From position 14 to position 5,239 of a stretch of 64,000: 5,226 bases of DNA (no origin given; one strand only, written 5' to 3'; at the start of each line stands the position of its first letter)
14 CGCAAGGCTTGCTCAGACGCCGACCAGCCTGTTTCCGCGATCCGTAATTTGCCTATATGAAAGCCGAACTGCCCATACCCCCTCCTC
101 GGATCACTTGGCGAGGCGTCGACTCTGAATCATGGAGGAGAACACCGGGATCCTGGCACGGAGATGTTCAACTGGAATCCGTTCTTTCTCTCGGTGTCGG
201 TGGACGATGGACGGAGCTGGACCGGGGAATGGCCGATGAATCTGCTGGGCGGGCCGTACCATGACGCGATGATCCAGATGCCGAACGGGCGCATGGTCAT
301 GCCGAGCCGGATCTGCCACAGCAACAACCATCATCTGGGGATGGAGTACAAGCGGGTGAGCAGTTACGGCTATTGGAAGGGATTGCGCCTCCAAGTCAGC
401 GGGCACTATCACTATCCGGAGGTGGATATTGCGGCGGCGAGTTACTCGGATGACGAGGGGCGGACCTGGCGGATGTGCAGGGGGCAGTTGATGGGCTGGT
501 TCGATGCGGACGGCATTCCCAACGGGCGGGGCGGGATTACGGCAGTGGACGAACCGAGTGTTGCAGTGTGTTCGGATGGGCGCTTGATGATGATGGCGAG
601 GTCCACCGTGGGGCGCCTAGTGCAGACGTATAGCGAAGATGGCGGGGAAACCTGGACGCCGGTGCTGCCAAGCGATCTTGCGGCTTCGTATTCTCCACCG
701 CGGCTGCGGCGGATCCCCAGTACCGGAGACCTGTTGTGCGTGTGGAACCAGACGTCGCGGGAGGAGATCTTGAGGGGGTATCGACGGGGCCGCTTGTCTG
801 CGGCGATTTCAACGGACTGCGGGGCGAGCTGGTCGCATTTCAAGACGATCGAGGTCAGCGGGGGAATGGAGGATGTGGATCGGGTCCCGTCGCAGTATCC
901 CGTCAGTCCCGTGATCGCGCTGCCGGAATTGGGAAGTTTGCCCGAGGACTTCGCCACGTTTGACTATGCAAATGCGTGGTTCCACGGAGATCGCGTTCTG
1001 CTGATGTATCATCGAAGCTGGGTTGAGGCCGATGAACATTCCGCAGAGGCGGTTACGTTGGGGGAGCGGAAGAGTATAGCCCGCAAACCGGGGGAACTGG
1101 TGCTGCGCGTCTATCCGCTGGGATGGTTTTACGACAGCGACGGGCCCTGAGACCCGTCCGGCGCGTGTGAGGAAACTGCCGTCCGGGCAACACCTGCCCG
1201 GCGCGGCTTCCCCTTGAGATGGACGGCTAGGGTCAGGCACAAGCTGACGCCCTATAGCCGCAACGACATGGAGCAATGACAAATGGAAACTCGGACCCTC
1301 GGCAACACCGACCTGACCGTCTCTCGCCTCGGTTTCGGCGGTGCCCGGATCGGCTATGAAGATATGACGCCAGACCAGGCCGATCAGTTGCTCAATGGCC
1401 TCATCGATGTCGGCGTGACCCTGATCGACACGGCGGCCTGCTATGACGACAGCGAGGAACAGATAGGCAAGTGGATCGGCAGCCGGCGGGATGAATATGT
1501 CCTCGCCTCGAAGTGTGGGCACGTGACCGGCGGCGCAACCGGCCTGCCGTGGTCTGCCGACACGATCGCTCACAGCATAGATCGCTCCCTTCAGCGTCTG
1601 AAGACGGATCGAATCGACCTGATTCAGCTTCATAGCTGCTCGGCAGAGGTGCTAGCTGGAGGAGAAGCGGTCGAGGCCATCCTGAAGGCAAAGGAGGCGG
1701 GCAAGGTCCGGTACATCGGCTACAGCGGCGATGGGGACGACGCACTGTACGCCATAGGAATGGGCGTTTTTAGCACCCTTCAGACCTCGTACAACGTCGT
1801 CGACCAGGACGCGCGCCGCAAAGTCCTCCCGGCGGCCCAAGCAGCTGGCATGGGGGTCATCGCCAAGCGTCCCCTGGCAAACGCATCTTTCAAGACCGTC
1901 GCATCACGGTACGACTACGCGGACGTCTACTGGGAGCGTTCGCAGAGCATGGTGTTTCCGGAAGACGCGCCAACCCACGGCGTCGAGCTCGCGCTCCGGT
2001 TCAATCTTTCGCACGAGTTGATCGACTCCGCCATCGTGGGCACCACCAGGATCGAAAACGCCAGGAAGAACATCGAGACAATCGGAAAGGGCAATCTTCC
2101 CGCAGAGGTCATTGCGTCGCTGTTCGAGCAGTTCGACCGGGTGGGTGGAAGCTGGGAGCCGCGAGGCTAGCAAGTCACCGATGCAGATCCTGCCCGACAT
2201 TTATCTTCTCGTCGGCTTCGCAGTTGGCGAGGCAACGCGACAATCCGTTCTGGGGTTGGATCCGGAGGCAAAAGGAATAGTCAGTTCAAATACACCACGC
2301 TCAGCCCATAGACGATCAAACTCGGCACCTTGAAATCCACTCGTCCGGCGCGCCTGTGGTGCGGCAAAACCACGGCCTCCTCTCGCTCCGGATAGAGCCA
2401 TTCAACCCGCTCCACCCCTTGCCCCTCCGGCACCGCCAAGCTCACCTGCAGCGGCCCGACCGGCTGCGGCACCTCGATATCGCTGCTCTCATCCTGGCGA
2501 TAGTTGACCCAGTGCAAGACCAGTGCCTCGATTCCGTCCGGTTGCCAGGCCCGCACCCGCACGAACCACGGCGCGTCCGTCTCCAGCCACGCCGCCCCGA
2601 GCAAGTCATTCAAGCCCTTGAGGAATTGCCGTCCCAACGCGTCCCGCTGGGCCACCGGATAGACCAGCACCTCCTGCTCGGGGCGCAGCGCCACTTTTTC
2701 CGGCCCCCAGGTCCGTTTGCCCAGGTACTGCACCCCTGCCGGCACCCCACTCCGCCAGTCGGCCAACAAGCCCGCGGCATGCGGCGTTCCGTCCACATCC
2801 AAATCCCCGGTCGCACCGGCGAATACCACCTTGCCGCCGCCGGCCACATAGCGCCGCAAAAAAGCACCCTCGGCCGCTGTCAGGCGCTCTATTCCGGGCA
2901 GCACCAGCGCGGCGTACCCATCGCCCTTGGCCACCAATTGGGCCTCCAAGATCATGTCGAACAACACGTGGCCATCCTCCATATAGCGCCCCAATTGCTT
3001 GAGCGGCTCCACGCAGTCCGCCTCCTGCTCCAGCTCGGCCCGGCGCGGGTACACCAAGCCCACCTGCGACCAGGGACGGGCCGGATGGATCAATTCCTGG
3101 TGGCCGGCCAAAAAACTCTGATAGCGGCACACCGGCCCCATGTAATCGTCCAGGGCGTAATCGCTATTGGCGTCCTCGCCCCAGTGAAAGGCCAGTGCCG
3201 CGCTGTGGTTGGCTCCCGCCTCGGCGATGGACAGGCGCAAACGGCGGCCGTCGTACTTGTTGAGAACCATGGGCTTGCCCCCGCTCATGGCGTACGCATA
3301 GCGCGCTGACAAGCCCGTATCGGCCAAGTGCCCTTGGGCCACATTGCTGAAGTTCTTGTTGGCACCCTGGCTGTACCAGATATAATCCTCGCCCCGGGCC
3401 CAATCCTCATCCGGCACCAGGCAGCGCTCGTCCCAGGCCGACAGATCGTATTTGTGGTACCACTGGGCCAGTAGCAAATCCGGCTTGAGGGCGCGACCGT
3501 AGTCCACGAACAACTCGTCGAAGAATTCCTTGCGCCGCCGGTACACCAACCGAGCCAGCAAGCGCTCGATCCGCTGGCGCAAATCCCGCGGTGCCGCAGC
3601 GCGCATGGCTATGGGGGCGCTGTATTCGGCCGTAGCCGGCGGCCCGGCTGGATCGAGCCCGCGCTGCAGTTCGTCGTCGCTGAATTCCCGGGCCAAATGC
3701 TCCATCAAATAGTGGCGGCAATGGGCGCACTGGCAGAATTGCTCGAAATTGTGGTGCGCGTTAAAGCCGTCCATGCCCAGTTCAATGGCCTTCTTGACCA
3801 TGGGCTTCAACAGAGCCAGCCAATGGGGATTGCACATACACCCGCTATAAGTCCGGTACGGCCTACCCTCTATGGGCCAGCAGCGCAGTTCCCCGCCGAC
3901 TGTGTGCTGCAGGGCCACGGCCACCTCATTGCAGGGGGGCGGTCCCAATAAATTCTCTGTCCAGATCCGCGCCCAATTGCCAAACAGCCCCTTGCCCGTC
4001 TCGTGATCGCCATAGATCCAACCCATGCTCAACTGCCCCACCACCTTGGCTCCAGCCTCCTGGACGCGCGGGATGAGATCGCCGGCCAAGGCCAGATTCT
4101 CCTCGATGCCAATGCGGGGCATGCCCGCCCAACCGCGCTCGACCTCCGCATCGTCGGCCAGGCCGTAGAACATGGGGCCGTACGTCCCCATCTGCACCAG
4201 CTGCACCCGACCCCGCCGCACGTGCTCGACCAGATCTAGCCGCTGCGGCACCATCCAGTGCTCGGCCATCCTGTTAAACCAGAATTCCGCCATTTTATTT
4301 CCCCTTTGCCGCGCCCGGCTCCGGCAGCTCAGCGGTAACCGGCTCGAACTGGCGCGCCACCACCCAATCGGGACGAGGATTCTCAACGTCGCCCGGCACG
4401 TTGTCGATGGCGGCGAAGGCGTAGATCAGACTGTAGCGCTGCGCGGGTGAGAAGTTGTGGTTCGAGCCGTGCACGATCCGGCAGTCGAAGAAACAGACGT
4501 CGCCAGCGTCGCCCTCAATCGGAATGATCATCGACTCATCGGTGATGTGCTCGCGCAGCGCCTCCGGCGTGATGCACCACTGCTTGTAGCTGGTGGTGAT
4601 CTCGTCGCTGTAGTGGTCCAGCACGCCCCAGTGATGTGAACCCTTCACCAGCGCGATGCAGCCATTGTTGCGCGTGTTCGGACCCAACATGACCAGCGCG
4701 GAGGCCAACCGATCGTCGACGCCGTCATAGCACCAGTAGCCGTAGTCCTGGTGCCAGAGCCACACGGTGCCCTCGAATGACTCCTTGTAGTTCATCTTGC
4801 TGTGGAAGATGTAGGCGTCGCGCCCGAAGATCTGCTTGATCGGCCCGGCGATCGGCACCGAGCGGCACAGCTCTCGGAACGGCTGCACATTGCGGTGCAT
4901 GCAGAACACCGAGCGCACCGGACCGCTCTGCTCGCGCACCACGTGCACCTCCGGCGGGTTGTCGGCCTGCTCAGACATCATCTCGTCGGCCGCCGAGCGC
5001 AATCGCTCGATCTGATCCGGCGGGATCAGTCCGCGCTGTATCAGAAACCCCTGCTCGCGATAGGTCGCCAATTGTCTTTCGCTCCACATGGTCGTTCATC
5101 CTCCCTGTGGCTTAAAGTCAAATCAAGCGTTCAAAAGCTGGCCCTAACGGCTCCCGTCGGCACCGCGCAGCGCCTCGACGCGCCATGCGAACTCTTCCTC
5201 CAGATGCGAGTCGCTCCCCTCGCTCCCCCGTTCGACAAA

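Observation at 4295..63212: Thirteen full-length PhyH-type Fe(II)/2OG dioxygenase paralogs plus two fragments in 64 kb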

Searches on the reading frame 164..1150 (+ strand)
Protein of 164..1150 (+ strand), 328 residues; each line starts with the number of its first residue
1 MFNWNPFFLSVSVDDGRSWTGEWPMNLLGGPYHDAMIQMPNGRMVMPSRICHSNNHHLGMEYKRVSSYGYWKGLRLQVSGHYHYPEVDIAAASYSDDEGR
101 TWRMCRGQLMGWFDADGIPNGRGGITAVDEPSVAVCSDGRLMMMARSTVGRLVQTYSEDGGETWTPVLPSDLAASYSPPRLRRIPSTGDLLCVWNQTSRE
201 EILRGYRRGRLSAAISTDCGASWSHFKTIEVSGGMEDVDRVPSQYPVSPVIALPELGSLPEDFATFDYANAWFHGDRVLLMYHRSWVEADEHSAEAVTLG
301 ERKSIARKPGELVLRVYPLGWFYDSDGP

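Call 11: search_protein_families(library=pfam, proteins=[window:164-1150:+], max_evalue=0.001)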
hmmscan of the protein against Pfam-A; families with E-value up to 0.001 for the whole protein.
window:164-1150:+ (328 aa): 3 families
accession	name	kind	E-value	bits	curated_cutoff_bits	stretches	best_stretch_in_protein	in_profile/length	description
PF13088.12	BNR_2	-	6.7e-20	72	31.4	1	11-233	86-258/277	BNR repeat-like domain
PF02012.26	BNR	-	5.6e-07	29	27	0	156-165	2-11/12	BNR/Asp-box repeat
PF13859.12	BNR_3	-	3.8e-05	23.7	27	1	37-168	129-214/308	BNR repeat-like domain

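Call 51: find_encoding_contigs(protein=window:164-1150:+, flank=10000, max_places=3)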
Protein window:164-1150:+ (328 aa): 1 contig read that carries it; 1 place shown.
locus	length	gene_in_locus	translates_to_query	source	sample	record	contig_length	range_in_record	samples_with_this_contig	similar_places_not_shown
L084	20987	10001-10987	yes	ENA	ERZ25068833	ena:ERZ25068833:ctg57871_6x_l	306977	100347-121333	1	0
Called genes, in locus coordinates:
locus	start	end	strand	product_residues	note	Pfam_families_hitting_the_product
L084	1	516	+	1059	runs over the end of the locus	PF01483:P_proprotein, PF07705:CARDB (faint)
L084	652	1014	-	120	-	PF01927:Mut7-C (weak), PF18478:PIN_10 (faint), PF18480:DUF5615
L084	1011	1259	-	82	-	PF04255:DUF433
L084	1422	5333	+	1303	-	PF13620:CarboxypepD_reg (weak), PF13860:FlgD_ig, PF01483:P_proprotein, PF07705:CARDB (faint)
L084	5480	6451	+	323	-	PF01408:GFO_IDH_MocA, PF22725:GFO_IDH_MocA_C3, PF02894:GFO_IDH_MocA_C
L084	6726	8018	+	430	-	PF00909:Ammonium_transp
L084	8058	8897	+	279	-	PF05721:PhyH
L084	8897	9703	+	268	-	PF01073:3Beta_HSD, PF01370:Epimerase, PF02719:Polysacc_synt_2, PF04321:RmlD_sub_bind (weak), PF05368:NmrA, PF13460:NAD_binding_10, PF16363:GDP_Man_Dehyd, PF07993:NAD_binding_4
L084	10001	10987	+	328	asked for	PF02012:BNR (faint), PF13088:BNR_2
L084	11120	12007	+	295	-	PF00248:Aldo_ket_red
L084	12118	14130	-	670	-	-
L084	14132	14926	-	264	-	PF05721:PhyH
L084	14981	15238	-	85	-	-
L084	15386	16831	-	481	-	-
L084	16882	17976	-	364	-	PF02317:Octopine_DH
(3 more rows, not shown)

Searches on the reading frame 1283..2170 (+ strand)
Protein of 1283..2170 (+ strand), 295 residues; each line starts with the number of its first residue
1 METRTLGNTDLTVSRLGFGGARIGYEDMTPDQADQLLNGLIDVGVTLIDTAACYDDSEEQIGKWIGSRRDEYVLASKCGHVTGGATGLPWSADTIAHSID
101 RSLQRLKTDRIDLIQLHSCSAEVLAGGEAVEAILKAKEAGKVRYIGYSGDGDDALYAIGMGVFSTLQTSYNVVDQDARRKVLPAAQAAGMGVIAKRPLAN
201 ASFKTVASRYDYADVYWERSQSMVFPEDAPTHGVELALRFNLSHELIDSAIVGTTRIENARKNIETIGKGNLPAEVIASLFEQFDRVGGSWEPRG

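Call 11: search_protein_families(library=pfam, proteins=[window:1283-2170:+], max_evalue=0.001)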
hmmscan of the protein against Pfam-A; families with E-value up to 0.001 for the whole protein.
window:1283-2170:+ (295 aa): 1 family
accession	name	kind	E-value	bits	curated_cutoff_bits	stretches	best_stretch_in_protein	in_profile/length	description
PF00248.27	Aldo_ket_red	-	2e-39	135.8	24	1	15-280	1-286/291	Aldo/keto reductase family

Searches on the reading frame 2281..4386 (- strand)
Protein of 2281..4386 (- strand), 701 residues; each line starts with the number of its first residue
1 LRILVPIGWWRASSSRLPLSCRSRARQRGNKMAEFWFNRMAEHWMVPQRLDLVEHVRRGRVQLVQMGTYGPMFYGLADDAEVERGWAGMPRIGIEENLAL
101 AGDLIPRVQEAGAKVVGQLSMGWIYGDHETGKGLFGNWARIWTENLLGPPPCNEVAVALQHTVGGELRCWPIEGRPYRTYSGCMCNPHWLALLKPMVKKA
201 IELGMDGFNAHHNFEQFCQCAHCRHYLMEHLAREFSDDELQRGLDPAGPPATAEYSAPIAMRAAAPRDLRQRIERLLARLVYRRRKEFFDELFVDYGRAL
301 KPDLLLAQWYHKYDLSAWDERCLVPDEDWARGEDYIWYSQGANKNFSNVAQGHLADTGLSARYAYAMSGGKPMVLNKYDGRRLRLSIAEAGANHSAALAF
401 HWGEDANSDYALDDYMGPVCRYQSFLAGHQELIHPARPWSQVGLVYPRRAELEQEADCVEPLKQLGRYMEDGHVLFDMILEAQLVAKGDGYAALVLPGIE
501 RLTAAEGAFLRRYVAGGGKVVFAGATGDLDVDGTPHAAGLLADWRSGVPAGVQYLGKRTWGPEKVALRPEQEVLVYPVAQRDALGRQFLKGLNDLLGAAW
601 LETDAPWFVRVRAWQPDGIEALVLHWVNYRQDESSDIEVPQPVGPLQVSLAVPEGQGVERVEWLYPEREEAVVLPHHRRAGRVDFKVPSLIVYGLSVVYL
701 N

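Call 11: search_protein_families(library=pfam, proteins=[window:2281-4386:-], max_evalue=0.001)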
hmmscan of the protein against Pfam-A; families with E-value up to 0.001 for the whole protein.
window:2281-4386:- (701 aa): 0 families

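Call 27: search_protein_families(library=ncbifam, proteins=[window:2281-4386:-], max_evalue=0.01)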
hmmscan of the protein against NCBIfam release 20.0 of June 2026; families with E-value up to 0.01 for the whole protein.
window:2281-4386:- (701 aa): 0 families

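Call 75: search_protein_families(library=pfam, proteins=[window:2281-4293:-], max_evalue=1)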
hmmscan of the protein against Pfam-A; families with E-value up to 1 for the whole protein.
window:2281-4293:- (670 aa): 2 families
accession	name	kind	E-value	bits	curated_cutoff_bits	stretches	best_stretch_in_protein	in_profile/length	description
PF09822.16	ABC_transp_aux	-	0.023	14.4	34.7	1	455-504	43-91/288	ABC-type uncharacterized transport system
PF08532.16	Glyco_hydro_42M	-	0.04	13.8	25.8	1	458-508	56-106/207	Beta-galactosidase trimerisation domain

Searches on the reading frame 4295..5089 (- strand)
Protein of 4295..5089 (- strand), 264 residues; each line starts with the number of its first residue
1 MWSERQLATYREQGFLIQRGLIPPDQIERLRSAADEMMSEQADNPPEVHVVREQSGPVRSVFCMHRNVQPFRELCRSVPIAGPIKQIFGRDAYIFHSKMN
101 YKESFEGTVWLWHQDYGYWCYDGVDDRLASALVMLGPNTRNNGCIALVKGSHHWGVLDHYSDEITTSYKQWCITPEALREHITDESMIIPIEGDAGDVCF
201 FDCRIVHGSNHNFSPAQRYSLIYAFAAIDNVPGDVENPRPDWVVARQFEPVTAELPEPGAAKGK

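Call 3: search_protein_families(library=pfam, proteins=[window:4295-5089:-], max_evalue=0.01)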
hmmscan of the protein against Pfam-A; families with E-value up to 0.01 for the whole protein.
window:4295-5089:- (264 aa): 1 family
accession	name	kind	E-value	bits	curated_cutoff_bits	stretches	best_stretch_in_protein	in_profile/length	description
PF05721.19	PhyH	-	1.7e-29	104.1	22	1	10-218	1-211/213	Phytanoyl-CoA dioxygenase (PhyH)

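Call 26: search_protein_families(library=ncbifam, proteins=[window:4295-5089:-], max_evalue=0.01)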
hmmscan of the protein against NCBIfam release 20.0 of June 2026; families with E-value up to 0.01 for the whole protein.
window:4295-5089:- (264 aa): 3 families
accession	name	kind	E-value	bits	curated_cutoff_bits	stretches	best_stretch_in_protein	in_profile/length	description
TIGR02408.1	ectoine_ThpD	equivalog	1.9e-40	139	336.5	1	3-252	18-277/277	ectoine hydroxylase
NF045813.1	DxPntBtaHylase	equivalog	0.00015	21.2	550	1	88-215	104-236/285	1-deoxypentalenic acid 11-beta-hydroxylase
TIGR01762.1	chlorin-enz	subfamily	0.0012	18.3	226.3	0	183-248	203-263/288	chlorinating enzyme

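Call 44: search_solved_structures(query=window:4295-5089:-, max_evalue=0.001)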
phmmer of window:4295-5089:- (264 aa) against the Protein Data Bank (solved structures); distinct sequences matched with E-value up to 0.001: 14.
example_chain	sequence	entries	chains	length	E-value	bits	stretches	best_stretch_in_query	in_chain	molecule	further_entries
7e01_A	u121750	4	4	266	2.5e-35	125.2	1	4-253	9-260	Phytanoyl-CoA dioxygenase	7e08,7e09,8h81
7dzz_A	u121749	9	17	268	2.6e-35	125.2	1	4-253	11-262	Phytanoyl-CoA dioxygenase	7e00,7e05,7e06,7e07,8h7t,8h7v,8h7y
7dt0_A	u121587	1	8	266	4.6e-34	121.1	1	4-253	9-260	Phytanoyl-CoA dioxygenase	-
4mhr_A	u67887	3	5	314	1.5e-32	116.1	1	3-253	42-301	Ectoine hydroxylase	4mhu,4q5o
5nch_A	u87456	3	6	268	6.8e-32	114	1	6-253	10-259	Leucine hydroxylase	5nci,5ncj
3emr_A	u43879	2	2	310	1.1e-26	96.8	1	4-253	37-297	EctD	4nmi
2a1x_A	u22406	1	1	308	1.2e-08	37.7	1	6-232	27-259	Phytanoyl-CoA dioxygenase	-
6zyk_A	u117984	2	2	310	6.2e-07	32.1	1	80-221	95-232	Monooxygenase | Uncharacterized protein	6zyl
5epa_A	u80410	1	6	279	2.3e-06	30.2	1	6-227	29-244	SnoK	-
9c9n_A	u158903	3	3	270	3.8e-06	29.5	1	4-227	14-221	Fe/2-OG dependent dioxygenase MysH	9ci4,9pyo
9pze_A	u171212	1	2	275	3.9e-06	29.5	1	4-227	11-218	Fe/2-OG dependent dioxygenase MysH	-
4xaa_A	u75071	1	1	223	0.00016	24.1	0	186-226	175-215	Putative oxygenase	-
2rdn_A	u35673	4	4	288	0.00018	24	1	10-218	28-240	1-deoxypentalenic acid 11-beta hydroxylase; Fe(II)/alpha-ketoglutarate dependent hydroxyla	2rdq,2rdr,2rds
2opw_A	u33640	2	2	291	0.00079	21.9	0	65-227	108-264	PHYHD1 protein | Phytanoyl-CoA dioxygenase domain-containing protein 1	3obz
